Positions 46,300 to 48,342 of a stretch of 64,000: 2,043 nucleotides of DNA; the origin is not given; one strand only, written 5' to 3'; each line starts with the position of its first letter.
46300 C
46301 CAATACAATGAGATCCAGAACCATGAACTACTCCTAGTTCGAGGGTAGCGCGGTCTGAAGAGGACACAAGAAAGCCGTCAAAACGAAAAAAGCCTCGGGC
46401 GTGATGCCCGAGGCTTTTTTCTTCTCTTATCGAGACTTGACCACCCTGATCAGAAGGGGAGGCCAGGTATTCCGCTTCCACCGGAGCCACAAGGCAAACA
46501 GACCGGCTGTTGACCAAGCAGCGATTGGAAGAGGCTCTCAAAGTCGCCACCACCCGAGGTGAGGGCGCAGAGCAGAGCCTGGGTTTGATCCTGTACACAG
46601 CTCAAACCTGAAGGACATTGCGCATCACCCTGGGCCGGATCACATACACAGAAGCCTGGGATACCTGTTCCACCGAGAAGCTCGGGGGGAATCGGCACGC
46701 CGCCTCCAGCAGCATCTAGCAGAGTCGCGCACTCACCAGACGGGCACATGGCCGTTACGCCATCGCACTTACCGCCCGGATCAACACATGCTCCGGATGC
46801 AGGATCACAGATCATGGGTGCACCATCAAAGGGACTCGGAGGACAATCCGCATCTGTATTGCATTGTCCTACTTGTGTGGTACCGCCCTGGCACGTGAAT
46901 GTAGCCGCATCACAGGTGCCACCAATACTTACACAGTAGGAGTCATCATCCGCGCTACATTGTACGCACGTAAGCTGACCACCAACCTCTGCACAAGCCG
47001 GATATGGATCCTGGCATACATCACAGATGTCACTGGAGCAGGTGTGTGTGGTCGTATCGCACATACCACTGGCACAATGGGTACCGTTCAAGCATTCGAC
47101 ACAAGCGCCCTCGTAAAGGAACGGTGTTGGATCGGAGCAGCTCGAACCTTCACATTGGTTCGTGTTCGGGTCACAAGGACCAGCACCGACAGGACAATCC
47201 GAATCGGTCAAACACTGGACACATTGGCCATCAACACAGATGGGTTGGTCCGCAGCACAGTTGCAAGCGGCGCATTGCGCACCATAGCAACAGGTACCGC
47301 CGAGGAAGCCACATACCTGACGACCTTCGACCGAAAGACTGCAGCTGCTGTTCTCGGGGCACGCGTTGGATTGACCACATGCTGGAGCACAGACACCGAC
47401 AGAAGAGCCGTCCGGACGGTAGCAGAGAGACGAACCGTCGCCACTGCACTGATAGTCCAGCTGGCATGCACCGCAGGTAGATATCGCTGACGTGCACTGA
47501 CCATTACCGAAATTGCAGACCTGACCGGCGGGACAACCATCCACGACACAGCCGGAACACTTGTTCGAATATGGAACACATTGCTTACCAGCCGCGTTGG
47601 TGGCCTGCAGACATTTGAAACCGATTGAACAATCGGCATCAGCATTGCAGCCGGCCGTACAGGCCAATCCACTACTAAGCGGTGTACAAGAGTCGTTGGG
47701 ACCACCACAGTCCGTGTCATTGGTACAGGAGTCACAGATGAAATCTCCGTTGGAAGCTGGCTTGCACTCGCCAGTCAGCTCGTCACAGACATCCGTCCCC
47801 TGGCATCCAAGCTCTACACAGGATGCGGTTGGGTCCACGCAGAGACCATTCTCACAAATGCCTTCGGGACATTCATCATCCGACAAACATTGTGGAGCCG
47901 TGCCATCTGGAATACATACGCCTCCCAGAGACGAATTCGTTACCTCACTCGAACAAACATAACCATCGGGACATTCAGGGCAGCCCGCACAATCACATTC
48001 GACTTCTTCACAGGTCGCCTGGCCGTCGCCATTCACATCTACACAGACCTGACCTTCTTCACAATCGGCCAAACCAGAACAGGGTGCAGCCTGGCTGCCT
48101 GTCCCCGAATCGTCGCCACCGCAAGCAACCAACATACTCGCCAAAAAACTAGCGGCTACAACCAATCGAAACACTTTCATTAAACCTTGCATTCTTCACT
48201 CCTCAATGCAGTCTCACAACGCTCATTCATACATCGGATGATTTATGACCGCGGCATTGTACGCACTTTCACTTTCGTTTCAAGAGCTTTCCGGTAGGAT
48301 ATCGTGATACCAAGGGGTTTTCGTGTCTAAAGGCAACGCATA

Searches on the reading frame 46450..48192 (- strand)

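Call 11: search_protein_families(library=pfam, proteins=[window:46450-48192:-], max_evalue=0.01)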
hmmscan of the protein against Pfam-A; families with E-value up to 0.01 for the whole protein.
window:46450-48192:- (580 aa): 0 families

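Call 28: search_protein_families(library=ncbifam, proteins=[window:46450-48192:-], max_evalue=1)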
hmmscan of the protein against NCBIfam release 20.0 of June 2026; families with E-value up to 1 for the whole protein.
window:46450-48192:- (580 aa): 2 families
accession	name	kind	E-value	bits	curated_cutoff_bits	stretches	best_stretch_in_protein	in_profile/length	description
TIGR04201.1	Myxo_Cys_RPT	repeat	0.0015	18.6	25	3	323-345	1-22/22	Cys-rich repeat-containing protein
NF003782.0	PRK05371.1-3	subfamily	0.09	11.1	711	1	5-42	6-42/648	Xaa-Pro dipeptidyl-peptidase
